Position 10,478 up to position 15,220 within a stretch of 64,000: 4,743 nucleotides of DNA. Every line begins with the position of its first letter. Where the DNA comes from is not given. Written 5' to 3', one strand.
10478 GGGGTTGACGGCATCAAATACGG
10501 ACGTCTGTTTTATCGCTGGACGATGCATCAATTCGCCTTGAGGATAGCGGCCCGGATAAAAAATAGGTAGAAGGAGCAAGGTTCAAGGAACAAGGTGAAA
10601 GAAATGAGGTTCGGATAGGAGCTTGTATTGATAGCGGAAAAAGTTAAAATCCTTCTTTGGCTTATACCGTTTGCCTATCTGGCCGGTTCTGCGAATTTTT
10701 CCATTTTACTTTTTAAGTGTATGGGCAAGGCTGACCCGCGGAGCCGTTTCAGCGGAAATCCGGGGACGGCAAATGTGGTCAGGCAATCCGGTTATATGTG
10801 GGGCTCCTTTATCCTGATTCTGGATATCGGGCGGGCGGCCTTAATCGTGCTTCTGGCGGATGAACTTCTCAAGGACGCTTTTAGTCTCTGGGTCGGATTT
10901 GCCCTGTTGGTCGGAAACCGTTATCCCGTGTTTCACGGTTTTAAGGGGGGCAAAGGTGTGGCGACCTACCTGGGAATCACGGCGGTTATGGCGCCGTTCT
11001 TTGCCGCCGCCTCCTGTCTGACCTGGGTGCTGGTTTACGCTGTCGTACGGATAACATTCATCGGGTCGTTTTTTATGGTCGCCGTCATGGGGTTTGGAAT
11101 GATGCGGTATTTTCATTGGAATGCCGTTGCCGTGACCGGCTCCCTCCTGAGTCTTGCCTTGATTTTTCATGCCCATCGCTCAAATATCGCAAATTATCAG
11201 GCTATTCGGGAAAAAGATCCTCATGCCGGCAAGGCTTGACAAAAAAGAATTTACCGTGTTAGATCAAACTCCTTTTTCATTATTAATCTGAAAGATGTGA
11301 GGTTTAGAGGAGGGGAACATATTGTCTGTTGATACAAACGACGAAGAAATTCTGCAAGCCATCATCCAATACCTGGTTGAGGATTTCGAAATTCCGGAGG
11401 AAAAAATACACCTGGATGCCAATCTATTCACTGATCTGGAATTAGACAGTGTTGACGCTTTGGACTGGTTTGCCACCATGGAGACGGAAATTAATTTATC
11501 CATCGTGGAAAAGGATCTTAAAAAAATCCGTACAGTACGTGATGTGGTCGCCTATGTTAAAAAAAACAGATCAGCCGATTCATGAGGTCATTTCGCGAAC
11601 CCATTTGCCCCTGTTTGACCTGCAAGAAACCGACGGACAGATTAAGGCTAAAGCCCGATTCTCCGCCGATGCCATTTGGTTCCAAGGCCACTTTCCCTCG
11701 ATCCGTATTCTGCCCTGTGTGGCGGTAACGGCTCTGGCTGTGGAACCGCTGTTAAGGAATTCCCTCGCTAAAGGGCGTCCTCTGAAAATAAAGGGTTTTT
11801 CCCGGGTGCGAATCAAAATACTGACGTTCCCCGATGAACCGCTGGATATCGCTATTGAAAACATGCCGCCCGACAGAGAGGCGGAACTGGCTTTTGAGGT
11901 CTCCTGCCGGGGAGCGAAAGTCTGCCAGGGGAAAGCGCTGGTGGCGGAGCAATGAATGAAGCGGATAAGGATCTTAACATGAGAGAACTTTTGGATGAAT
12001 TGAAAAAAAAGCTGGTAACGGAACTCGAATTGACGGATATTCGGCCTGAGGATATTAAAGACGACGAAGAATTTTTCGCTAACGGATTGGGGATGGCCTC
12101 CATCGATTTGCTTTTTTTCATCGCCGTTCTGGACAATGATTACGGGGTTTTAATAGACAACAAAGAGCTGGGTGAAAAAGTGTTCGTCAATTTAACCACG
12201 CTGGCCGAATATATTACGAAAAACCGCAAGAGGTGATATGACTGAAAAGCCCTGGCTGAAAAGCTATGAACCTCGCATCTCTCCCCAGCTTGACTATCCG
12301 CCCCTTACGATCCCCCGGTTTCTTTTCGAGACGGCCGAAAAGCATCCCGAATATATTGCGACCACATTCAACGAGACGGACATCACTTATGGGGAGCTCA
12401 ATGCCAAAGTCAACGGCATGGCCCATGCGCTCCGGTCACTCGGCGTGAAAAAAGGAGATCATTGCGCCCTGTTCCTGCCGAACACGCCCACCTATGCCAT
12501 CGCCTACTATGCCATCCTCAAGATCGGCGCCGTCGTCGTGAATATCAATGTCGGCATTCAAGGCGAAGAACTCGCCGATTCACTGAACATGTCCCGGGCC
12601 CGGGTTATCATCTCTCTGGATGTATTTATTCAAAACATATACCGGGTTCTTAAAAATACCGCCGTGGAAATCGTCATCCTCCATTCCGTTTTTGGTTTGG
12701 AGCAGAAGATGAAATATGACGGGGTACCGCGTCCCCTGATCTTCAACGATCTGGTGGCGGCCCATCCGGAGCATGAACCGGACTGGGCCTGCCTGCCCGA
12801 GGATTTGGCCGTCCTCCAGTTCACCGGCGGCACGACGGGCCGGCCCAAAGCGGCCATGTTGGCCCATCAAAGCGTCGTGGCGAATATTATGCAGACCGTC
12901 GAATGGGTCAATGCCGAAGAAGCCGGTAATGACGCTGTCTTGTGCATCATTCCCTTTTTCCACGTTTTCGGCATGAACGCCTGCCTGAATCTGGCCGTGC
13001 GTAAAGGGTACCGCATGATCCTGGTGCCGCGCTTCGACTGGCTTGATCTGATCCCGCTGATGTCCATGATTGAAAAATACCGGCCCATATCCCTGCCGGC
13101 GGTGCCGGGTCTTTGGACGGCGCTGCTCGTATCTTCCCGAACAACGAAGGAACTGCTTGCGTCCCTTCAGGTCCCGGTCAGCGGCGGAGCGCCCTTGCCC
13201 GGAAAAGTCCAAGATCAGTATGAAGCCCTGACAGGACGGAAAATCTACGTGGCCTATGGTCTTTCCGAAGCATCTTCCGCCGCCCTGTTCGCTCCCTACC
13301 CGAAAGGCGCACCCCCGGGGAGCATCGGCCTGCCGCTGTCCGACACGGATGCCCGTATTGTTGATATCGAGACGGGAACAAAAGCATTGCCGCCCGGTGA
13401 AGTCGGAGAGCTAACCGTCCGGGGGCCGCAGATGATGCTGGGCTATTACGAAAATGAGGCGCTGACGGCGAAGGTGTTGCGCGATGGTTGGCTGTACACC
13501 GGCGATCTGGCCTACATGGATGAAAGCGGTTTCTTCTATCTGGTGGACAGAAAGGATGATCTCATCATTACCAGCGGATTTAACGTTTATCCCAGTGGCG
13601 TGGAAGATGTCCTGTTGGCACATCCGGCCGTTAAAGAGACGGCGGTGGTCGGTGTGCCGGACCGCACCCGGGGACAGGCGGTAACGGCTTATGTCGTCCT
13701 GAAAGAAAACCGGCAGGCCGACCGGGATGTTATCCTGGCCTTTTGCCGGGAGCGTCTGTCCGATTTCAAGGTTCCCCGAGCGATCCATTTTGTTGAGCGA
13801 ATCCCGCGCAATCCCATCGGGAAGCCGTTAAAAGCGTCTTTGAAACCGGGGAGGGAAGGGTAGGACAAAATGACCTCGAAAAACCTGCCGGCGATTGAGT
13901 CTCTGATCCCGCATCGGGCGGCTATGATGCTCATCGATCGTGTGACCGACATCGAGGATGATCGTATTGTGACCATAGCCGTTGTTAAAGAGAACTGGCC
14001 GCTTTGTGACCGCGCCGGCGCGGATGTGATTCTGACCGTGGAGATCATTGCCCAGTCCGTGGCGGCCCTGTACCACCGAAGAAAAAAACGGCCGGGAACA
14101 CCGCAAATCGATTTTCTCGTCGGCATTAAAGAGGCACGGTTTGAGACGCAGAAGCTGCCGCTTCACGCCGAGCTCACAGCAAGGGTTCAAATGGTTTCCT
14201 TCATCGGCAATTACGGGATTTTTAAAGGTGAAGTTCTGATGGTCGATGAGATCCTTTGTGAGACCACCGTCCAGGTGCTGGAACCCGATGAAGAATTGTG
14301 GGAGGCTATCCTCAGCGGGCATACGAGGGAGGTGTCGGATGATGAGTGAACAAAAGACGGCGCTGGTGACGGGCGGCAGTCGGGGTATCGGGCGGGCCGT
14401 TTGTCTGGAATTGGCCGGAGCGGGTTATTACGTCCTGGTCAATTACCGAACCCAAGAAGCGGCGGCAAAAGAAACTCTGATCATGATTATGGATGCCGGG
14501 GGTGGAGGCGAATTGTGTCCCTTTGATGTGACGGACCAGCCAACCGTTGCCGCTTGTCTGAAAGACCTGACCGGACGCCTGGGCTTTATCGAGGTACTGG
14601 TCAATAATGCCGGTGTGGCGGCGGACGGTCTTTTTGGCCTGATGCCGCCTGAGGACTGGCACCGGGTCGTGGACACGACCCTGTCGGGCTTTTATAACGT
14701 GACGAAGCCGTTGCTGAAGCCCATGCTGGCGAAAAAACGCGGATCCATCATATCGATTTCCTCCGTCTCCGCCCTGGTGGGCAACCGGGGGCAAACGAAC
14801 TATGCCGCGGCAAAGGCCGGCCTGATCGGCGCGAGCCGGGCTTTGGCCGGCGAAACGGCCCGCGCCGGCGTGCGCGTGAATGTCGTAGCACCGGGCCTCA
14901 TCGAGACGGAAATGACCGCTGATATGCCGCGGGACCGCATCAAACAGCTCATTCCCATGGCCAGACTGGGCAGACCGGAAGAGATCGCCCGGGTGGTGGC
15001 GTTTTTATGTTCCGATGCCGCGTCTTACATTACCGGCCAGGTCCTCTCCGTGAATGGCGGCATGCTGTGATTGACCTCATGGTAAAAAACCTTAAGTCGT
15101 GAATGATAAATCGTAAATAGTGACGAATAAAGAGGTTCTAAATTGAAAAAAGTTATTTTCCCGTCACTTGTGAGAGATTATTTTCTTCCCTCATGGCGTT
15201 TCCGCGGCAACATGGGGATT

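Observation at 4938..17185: Aryl-polyene-like accessory type-II FAS/PKS lipid cluster with atypical composition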

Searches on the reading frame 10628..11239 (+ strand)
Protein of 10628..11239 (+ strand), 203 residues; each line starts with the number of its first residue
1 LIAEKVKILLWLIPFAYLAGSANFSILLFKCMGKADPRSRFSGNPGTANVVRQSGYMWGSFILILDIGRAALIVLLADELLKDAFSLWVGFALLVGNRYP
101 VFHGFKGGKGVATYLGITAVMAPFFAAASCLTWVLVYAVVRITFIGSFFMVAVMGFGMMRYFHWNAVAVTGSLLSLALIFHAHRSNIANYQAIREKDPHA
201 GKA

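Call 3: search_protein_families(library=pfam, proteins=[window:10628-11239:+], max_evalue=0.01)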
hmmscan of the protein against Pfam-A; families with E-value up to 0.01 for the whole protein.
window:10628-11239:+ (203 aa): 1 family
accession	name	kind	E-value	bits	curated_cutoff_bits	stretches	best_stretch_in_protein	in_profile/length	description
PF02660.20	G3P_acyltransf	-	3e-34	118.9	24.1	1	15-188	1-162/164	Glycerol-3-phosphate acyltransferase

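Call 5: search_protein_families(library=ncbifam, proteins=[window:10628-11239:+], max_evalue=0.01)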
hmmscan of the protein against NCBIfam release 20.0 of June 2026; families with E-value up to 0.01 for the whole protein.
window:10628-11239:+ (203 aa): 8 families
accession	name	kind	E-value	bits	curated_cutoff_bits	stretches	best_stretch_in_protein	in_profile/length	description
TIGR00023.1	TIGR00023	equivalog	3e-28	98.9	137.2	1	8-195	4-190/196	glycerol-3-phosphate 1-O-acyltransferase PlsY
NF010993.0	PRK14417.1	equivalog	5.1e-20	72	249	1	8-163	4-158/232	membrane protein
NF010978.0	PRK14401.1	equivalog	1.1e-18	67.6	163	1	12-139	5-128/187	membrane protein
NF010990.0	PRK14414.1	equivalog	9.2e-16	58.2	261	1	6-195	5-190/210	glycerol-3-phosphate acyltransferase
NF010976.0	PRK14399.1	equivalog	6.7e-14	52.3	419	1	15-156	17-165/258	membrane protein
NF010987.0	PRK14411.1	equivalog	8.7e-12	45.3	243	1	15-189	9-181/204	membrane protein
NF001254.0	PRK00220.2-1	equivalog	1.7e-11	44.5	199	1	15-181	12-178/182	glycerol-3-phosphate 1-O-acyltransferase PlsY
NF010992.0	PRK14416.1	equivalog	3.6e-10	40.2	222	1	16-143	6-137/207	membrane protein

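Call 52: search_solved_structures(query=window:10628-11239:+, max_evalue=0.001, show_alignments=1)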
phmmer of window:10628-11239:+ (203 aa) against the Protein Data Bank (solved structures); distinct sequences matched with E-value up to 0.001: 1.
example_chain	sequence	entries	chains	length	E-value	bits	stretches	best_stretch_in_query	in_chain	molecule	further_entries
5xj5_A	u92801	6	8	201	1e-19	74.2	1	10-190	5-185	Glycerol-3-phosphate acyltransferase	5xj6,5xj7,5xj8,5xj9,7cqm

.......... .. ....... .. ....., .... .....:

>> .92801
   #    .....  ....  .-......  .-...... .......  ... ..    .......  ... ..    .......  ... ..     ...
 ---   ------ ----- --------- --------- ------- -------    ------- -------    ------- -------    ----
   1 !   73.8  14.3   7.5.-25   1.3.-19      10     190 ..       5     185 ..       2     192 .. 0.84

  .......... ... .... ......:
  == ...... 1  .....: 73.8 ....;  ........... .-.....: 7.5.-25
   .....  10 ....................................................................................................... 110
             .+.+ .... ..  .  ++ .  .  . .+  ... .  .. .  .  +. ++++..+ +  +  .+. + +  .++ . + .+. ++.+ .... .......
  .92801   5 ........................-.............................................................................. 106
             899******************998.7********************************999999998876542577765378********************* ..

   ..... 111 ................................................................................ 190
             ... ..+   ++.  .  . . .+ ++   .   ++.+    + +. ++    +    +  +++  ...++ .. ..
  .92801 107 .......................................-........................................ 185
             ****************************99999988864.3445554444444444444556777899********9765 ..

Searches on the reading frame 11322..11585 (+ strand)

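Call 3: search_protein_families(library=pfam, proteins=[window:11322-11585:+], max_evalue=0.01)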
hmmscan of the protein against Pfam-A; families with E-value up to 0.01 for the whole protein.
window:11322-11585:+ (87 aa): 1 family
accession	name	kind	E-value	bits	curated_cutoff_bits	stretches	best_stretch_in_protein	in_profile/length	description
PF00550.31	PP-binding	-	1.7e-10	41.4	20.8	1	12-79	1-67/67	Phosphopantetheine attachment site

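Call 5: search_protein_families(library=ncbifam, proteins=[window:11322-11585:+], max_evalue=0.01)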
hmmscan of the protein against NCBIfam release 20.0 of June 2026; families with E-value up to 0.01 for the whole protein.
window:11322-11585:+ (87 aa): 16 families
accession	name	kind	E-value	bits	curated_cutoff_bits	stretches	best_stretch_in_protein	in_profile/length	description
NF003757.0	PRK05350.1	equivalog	1.6e-19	69.9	65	1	5-81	2-78/83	acyl carrier protein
NF002148.0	PRK00982.1-2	subfamily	2.5e-14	52.9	71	1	8-82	3-77/79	acyl carrier protein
NF002150.0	PRK00982.1-4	subfamily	1e-13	51.3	66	1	7-82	3-78/80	acyl carrier protein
TIGR00517.1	acyl_carrier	equivalog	1.3e-12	47.4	70.45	1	8-82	2-76/77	acyl carrier protein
NF002147.0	PRK00982.1-1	equivalog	7.3e-10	38.6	84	1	6-83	4-81/83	acyl carrier protein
NF002151.0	PRK00982.1-5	equivalog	2.2e-09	37.3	92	1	9-83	3-77/78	acyl carrier protein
NF002149.0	PRK00982.1-3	equivalog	8e-09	35.3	106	1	10-83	4-77/78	acyl carrier protein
NF040636.1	AcpM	exception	1.2e-08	34.8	146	1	7-84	3-80/93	meromycolate extension acyl carrier protein AcpM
NF006031.0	PRK08172.1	equivalog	1.6e-07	31.9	76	1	27-83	22-78/82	acyl carrier protein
NF009104.0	PRK12449.1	equivalog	4.9e-07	29.6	70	1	7-82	3-78/80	acyl carrier protein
NF058660.1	cispen_ACP_AmcB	equivalog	1.5e-06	28.2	80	1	10-83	2-79/80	cispentacin biosynthesis acyl carrier protein AmcB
NF005798.0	PRK07639.1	equivalog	0.0001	22.7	100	1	8-82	4-81/91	petrobactin biosynthesis protein AsbD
NF004533.0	PRK05883.1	equivalog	0.00011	22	72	1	5-80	19-94/100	acyl carrier protein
TIGR02813.1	omega_3_PfaA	subfamily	0.00013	18.8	1010.1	1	4-85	1206-1289/2582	polyketide-type polyunsaturated fatty acid synthase PfaA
NF006617.0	PRK09184.1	subfamily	0.0048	16.9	70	1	6-84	14-95/96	phosphopantetheine-binding protein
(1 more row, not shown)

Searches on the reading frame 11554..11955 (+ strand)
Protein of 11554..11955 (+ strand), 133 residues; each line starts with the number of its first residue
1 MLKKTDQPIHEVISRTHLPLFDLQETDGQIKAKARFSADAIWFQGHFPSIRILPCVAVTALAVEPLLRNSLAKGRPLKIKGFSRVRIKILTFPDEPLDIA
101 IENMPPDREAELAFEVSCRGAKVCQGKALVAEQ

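Call 16: search_protein_families(library=pfam, proteins=[window:11554-11955:+], max_evalue=1)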
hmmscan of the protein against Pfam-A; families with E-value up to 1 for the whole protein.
window:11554-11955:+ (133 aa): 2 families
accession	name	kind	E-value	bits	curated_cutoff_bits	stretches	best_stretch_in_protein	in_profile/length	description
PF07977.19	FabA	-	0.0085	16.2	23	1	27-56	24-53/138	FabA-like domain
PF22818.2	ApeI-like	-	0.034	14.8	28.5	1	36-63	22-49/119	ApeI dehydratase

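Call 32: search_solved_structures(query=window:11554-11955:+, max_evalue=1, show_alignments=1)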
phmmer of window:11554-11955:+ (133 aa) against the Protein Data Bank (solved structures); distinct sequences matched with E-value up to 1: 9.
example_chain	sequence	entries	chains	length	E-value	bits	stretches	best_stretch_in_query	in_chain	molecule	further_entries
7qv0_A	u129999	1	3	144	0.28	14.9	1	24-100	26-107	Beta-hydroxyacyl-(Acyl-carrier-protein) dehydratase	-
1o1j_A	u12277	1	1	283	0.3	14.8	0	14-42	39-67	Hemoglobin Alpha chain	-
3esi_A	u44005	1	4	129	0.3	14.8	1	21-58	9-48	uncharacterized protein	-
1o1l_A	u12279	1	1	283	0.3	14.8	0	14-42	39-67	Hemoglobin Alpha chain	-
1o1m_A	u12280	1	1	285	0.3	14.8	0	14-42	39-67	Hemoglobin Alpha chain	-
8ayb_A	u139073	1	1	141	0.47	14.2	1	27-66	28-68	Beta-hydroxyacyl-(Acyl-carrier-protein) dehydratase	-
6n3p_A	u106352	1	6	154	0.54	14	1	30-85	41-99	3-hydroxyacyl-[acyl-carrier-protein] dehydratase FabZ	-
8ayc_A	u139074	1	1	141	0.63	13.7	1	27-63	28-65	Beta-hydroxyacyl-(Acyl-carrier-protein) dehydratase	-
5buy_A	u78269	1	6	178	0.85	13.3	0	24-62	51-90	3-hydroxyacyl-[acyl-carrier-protein] dehydratase FabZ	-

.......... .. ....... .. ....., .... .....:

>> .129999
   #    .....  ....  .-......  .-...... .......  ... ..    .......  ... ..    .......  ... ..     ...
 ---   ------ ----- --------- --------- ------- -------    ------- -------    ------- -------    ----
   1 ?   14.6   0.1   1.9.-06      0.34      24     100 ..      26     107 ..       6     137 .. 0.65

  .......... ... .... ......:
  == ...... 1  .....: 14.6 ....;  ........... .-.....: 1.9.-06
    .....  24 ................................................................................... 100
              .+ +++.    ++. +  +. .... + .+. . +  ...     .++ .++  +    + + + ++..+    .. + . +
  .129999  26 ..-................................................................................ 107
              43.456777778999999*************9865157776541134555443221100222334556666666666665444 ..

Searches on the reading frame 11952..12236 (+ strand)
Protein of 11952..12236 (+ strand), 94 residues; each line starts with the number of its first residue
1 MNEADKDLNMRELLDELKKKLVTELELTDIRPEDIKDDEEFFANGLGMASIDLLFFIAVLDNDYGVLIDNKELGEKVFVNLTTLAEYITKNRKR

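Call 3: search_protein_families(library=pfam, proteins=[window:11952-12236:+], max_evalue=0.01)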
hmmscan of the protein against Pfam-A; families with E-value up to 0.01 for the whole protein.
window:11952-12236:+ (94 aa): 1 family
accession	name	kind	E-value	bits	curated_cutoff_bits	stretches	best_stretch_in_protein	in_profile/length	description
PF00550.31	PP-binding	-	0.004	17.8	20.8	1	26-84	9-63/67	Phosphopantetheine attachment site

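Call 5: search_protein_families(library=ncbifam, proteins=[window:11952-12236:+], max_evalue=0.01)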
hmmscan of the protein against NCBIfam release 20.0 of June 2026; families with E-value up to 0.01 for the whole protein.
window:11952-12236:+ (94 aa): 6 families
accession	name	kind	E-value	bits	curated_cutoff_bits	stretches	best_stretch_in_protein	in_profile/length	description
NF006617.0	PRK09184.1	subfamily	4.7e-15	55.4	70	1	8-93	9-95/96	phosphopantetheine-binding protein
NF005798.0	PRK07639.1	equivalog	8.3e-05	22.9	100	1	12-92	5-82/91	petrobactin biosynthesis protein AsbD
NF058660.1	cispen_ACP_AmcB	equivalog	0.00044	20.4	80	1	15-92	4-79/80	cispentacin biosynthesis acyl carrier protein AmcB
NF002149.0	PRK00982.1-3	equivalog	0.0022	17.9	106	1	17-91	7-76/78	acyl carrier protein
TIGR00517.1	acyl_carrier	equivalog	0.0087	15.9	70.45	0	27-91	15-76/77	acyl carrier protein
NF005480.0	PRK07081.1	equivalog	0.0088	16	72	1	29-90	16-75/83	acyl carrier protein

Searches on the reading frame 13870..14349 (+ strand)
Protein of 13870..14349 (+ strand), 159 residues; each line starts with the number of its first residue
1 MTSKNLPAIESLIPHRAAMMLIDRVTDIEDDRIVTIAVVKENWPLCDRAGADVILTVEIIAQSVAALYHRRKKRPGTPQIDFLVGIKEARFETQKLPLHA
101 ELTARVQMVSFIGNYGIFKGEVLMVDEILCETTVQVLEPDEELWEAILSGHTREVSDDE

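Call 4: search_protein_families(library=pfam, proteins=[window:13870-14349:+], max_evalue=0.01)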
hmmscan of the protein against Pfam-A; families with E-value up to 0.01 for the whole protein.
window:13870-14349:+ (159 aa): 1 family
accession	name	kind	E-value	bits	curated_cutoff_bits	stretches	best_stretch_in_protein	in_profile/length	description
PF07977.19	FabA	-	1.4e-05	25.2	23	1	55-131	54-136/138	FabA-like domain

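Call 6: search_protein_families(library=ncbifam, proteins=[window:13870-14349:+], max_evalue=0.01)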
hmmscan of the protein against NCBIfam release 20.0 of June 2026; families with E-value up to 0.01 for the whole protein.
window:13870-14349:+ (159 aa): 3 families
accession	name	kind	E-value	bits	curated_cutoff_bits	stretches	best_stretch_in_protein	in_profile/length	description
NF000582.1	PRK00006.1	equivalog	1.5e-11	44.4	113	1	8-136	4-135/137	3-hydroxyacyl-ACP dehydratase FabZ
TIGR01750.1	fabZ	equivalog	3e-11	43.3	155.15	1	8-135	5-138/141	3-hydroxyacyl-ACP dehydratase FabZ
NF009667.0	PRK13188.1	equivalog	6.8e-09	34.9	465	1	7-134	324-455/464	bifunctional UDP-3-O-[3-hydroxymyristoyl] N-acetylglucosamine deacetylase/3-hydroxyacyl-ACP dehydratase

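Call 33: search_solved_structures(query=window:13870-14349:+, max_evalue=1, show_alignments=1)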
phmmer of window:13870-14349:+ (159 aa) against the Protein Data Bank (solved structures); distinct sequences matched with E-value up to 1: 19.
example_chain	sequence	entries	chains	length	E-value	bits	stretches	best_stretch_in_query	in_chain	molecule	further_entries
6n3p_A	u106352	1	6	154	4.1e-07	33.8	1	8-135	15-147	3-hydroxyacyl-[acyl-carrier-protein] dehydratase FabZ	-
5bux_A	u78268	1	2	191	2.8e-06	31.1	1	7-135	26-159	3-hydroxyacyl-[acyl-carrier-protein] dehydratase FabZ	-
5buw_A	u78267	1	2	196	3e-06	31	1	7-135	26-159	3-hydroxyacyl-[acyl-carrier-protein] dehydratase FabZ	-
6qsr_B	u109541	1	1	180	7.8e-05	26.4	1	7-141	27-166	Beta-hydroxyacyl-(Acyl-carrier-protein) dehydratase FabA/FabZ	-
4i83_A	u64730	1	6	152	0.00015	25.5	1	9-122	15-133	3-hydroxyacyl-[acyl-carrier-protein] dehydratase FabZ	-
4h4g_A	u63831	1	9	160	0.00026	24.7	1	8-119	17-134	(3R)-hydroxymyristoyl-[acyl-carrier-protein] dehydratase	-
3d6x_A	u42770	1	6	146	0.0016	22.1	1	8-136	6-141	(3R)-hydroxymyristoyl-[acyl-carrier-protein] dehydratase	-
8ayd_AA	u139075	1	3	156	0.0035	21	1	9-131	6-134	3-hydroxyacyl-[acyl-carrier-protein] dehydratase FabZ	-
7qv0_A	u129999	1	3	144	0.0084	19.8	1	5-134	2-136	Beta-hydroxyacyl-(Acyl-carrier-protein) dehydratase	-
8ayi_A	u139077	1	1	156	0.0086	19.8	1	5-135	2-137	Beta-hydroxyacyl-(Acyl-carrier-protein) dehydratase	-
8ayc_A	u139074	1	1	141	0.0094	19.6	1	5-134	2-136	Beta-hydroxyacyl-(Acyl-carrier-protein) dehydratase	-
8ayb_A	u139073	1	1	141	0.012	19.3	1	5-134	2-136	Beta-hydroxyacyl-(Acyl-carrier-protein) dehydratase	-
1u1z_A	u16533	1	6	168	0.024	18.3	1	8-113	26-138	(3R)-hydroxymyristoyl-[acyl carrier protein] dehydratase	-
1z6b_A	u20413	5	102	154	0.043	17.5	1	2-119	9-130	fatty acid synthesis protein | Beta-hydroxyacyl-ACP dehydratase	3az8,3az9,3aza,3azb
1zhg_A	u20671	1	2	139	0.17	15.6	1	9-119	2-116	beta hydroxyacyl-acyl carrier protein dehydratase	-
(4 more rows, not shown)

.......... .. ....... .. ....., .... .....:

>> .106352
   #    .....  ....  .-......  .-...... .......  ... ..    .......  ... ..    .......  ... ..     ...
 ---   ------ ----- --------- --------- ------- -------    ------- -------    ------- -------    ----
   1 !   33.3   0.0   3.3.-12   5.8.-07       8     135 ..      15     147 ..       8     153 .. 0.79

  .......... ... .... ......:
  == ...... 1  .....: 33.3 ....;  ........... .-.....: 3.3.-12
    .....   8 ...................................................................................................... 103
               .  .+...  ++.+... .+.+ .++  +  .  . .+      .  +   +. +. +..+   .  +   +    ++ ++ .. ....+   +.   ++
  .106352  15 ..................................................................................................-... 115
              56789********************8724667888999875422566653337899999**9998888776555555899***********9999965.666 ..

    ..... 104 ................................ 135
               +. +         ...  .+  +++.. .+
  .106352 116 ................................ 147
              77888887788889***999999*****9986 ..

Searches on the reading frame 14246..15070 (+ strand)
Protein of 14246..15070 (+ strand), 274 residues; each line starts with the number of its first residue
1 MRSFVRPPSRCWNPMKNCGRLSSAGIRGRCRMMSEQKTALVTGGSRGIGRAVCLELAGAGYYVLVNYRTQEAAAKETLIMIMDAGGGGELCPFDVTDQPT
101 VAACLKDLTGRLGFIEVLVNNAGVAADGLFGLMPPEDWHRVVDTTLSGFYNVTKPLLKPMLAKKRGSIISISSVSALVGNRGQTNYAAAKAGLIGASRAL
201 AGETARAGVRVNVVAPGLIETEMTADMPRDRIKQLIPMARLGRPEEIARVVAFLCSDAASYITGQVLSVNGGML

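Call 4: search_protein_families(library=pfam, proteins=[window:14246-15070:+], max_evalue=0.01)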
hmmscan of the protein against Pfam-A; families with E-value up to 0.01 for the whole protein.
window:14246-15070:+ (274 aa): 5 families
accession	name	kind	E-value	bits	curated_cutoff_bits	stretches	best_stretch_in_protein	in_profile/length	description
PF13561.12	adh_short_C2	-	5e-59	200.2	27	1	46-273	6-235/236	Enoyl-(Acyl carrier protein) reductase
PF00106.31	adh_short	-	4.2e-50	170.4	26.6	1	37-229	1-192/195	short chain dehydrogenase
PF08659.16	KR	-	2.3e-20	73.7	22.6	1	38-217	2-176/180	KR domain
PF01370.27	Epimerase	-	0.00022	21.2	20.9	1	39-108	1-63/240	NAD dependent epimerase/dehydratase family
PF23441.1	SDR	-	0.0043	16.9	27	1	166-231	140-206/258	SDR-like rossmann domain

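Call 6: search_protein_families(library=ncbifam, proteins=[window:14246-15070:+], max_evalue=0.01)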
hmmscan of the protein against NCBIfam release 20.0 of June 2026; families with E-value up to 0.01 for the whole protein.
window:14246-15070:+ (274 aa): 234 families (the best 25 are shown)
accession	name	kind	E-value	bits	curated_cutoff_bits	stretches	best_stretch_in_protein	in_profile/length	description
NF053542.1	FlxB_rubin_SDR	equivalog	4.5e-91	304.8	340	1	37-273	1-239/239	flexirubin biosynthesis SDR family reductase FlxB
NF004200.0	PRK05653.1-5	equivalog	2.2e-90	302.5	273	1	36-274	2-242/242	3-oxoacyl-ACP reductase FabG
TIGR01830.1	3oxo_ACP_reduc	equivalog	1.2e-80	270.7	297.75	1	39-273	1-238/239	3-oxoacyl-[acyl-carrier-protein] reductase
NF004197.0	PRK05653.1-1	equivalog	4.7e-76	255.7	332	1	35-273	6-246/249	3-oxoacyl-ACP reductase FabG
NF009466.0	PRK12826.1-2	subfamily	2.2e-75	253.3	222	1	35-273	2-244/248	3-oxoacyl-ACP reductase FabG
TIGR01831.1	fabG_rel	equivalog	4.4e-75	252.1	338.85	1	40-274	2-239/239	3-ketoacyl-ACP reductase FabG2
NF009464.0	PRK12824.1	subfamily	3.5e-74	249.5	269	1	36-273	2-242/245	3-oxoacyl-ACP reductase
TIGR01829.1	AcAcCoA_reduct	subfamily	9.3e-74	248.1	302.1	1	37-273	1-240/242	acetoacetyl-CoA reductase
NF004198.0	PRK05653.1-3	equivalog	1.3e-67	227.9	296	1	32-273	3-246/248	3-oxoacyl-ACP reductase FabG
NF004199.0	PRK05653.1-4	equivalog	2.8e-66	223.6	301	1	36-274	5-246/247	3-oxoacyl-ACP reductase FabG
NF040605.2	mycolic_FabG1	exception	2.4e-58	197.7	420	1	37-273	2-229/233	3-oxoacyl-ACP reductase FabG1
NF042966.1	AcAcCoAred_PhaB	equivalog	1.9e-57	194.6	436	1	35-271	7-236/240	acetoacetyl-CoA reductase PhaB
NF009546.0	PRK12935.1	equivalog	4.2e-57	193.5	418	1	36-273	6-245/247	acetoacetyl-CoA reductase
NF052558.1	MBtsdlDhBudC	equivalog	2.2e-56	191.2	270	1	35-273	2-241/250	meso-2,3-butanediol dehydrogenase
NF047420.2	EF_P_mod_YmfI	equivalog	3.4e-56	190.6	238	1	38-273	1-235/236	elongation factor P 5-aminopentanone reductase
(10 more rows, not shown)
